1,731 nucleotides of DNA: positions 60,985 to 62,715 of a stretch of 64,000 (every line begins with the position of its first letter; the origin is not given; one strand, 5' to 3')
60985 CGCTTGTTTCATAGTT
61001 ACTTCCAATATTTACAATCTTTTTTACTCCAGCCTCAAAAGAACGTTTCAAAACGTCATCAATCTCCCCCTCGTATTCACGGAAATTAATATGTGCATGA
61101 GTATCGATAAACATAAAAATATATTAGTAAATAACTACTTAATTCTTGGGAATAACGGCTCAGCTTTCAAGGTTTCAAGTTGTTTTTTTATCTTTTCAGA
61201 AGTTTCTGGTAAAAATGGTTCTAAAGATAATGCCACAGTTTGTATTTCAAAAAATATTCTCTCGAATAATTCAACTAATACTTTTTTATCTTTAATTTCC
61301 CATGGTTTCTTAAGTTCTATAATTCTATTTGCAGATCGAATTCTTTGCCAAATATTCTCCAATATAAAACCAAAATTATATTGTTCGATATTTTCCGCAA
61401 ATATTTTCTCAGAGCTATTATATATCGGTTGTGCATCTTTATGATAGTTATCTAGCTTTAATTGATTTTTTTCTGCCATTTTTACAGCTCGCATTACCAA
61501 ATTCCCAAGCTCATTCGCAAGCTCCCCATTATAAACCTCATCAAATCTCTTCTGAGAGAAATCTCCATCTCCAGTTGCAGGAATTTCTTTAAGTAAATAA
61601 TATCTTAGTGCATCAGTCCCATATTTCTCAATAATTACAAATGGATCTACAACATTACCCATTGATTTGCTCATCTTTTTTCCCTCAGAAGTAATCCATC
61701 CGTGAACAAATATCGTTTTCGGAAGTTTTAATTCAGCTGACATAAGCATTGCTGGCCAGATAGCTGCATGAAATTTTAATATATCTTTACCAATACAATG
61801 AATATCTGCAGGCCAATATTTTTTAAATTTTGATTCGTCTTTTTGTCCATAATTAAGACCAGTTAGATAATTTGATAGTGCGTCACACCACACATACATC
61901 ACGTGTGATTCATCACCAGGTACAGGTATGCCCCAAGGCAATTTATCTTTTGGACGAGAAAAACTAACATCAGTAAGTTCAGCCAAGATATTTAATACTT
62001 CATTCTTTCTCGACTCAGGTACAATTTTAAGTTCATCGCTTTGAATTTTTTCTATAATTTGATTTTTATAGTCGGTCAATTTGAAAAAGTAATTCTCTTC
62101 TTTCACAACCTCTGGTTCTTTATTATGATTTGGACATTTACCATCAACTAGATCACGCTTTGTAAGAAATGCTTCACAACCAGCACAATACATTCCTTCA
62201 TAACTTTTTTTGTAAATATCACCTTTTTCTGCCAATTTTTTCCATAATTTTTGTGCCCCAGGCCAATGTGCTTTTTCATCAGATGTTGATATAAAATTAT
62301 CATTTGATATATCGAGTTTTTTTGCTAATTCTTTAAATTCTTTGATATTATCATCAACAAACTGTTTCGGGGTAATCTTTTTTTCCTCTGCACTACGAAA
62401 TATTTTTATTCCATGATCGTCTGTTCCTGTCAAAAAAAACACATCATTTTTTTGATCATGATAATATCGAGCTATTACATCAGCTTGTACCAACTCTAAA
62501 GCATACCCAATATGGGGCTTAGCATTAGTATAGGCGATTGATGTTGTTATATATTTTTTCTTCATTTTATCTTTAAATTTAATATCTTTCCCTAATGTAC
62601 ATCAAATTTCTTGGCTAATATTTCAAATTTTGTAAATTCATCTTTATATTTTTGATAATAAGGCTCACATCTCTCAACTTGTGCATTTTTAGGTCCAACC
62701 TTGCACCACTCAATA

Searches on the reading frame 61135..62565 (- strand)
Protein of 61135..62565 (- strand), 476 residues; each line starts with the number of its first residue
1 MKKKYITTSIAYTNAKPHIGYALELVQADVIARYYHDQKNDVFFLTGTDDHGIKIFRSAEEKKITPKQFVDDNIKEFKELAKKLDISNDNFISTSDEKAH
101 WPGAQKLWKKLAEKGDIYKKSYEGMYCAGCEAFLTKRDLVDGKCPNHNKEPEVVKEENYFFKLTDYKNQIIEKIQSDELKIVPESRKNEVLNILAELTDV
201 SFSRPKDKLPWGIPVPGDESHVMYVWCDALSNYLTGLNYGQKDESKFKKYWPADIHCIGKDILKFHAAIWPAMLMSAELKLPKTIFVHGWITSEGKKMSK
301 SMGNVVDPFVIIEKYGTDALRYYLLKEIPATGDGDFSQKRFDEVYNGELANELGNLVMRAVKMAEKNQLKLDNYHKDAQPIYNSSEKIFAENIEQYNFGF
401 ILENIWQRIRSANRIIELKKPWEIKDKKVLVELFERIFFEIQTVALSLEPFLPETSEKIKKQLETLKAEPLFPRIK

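Call 75: search_protein_families(library=pfam, proteins=[window:61135-62565:-], max_evalue=0.0001)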
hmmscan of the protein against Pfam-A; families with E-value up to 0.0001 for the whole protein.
window:61135-62565:- (476 aa): 4 families
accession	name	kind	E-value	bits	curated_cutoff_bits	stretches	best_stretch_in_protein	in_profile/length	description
PF09334.17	tRNA-synt_1g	-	9.9e-108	360.8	20.1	2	138-360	163-390/391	tRNA synthetases class I (M)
PF00133.28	tRNA-synt_1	-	5e-38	131.4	22.7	2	220-329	296-406/414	tRNA synthetases class I (I, L, M and V)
PF01406.26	tRNA-synt_1e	-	2.6e-17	63.6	27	1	16-326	22-282/301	tRNA synthetases class I (C) catalytic domain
PF01921.24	tRNA-synt_1f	-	1.1e-05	25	27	0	286-331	270-316/360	tRNA synthetases class I (K)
